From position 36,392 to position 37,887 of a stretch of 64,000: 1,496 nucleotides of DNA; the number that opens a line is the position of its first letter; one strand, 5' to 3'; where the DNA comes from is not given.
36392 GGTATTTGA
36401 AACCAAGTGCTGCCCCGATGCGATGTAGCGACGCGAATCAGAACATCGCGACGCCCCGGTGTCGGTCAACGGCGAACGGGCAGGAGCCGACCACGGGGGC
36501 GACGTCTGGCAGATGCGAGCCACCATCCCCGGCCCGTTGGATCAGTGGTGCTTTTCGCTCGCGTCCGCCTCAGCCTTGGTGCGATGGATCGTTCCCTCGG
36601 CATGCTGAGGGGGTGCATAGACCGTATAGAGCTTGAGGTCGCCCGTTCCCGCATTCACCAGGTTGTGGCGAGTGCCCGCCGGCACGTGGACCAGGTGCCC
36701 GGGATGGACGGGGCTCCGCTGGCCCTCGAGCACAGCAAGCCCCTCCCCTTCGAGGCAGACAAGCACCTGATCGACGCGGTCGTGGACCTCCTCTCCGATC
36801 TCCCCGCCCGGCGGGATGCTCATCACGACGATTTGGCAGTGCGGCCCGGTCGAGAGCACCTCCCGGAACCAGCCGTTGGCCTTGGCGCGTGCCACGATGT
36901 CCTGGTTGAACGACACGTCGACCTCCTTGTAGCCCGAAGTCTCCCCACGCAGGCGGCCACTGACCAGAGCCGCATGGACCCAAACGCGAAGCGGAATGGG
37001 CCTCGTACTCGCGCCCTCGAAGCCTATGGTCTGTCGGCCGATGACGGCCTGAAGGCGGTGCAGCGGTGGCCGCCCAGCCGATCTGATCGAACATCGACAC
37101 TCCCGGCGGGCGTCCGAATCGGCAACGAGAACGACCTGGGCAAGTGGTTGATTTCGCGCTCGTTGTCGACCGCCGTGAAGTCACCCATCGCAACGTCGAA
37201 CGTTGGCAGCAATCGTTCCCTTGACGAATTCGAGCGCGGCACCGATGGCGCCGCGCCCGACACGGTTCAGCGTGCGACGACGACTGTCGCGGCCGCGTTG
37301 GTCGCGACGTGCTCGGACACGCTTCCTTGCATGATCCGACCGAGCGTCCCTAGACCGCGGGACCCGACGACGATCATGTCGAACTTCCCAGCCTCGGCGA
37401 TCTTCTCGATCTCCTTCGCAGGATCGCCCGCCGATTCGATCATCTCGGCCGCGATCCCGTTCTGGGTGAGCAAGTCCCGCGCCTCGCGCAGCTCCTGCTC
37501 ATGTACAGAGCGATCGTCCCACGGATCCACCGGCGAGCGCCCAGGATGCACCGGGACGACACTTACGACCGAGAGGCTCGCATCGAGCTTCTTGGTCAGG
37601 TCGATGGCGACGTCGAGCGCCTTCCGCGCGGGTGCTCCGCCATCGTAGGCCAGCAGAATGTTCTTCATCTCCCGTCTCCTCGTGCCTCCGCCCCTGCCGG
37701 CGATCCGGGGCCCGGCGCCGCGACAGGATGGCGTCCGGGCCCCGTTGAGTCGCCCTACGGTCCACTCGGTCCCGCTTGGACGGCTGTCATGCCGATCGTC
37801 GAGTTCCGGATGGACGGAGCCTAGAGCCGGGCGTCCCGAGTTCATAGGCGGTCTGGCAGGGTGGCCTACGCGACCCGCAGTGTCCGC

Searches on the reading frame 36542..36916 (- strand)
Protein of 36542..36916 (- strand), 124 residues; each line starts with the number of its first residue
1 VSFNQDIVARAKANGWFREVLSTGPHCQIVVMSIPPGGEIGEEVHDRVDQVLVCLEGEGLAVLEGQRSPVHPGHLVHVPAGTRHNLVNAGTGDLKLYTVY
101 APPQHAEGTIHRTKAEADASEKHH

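Call 39: search_protein_families(library=pfam, proteins=[window:36542-36916:-], max_evalue=0.01)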
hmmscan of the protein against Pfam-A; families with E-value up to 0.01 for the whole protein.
window:36542-36916:- (124 aa): 4 families
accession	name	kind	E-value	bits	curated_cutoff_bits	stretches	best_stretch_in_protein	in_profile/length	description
PF07883.17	Cupin_2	-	5e-16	58.6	27.2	1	31-100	2-70/70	Cupin domain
PF02311.25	AraC_binding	-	6.9e-07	29.5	21.1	1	42-114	18-89/135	AraC-like ligand binding domain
PF14667.12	Polysacc_synt_C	-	0.0028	18.2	28.7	0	13-94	4-93/111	Polysaccharide biosynthesis C-terminal domain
PF00190.28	Cupin_1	-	0.0028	17.7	22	1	30-104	36-117/151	Cupin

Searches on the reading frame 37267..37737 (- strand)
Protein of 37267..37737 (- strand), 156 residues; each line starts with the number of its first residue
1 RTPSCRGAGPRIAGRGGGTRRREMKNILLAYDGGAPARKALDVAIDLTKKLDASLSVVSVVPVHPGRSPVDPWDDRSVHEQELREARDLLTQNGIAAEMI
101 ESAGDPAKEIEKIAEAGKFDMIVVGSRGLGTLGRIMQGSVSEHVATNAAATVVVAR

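Call 39: search_protein_families(library=pfam, proteins=[window:37267-37737:-], max_evalue=0.01)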
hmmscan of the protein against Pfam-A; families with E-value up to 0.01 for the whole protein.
window:37267-37737:- (156 aa): 1 family
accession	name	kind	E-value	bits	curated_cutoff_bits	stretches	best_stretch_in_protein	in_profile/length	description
PF00582.32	Usp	-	3.8e-27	96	24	1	24-156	1-141/141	Universal stress protein family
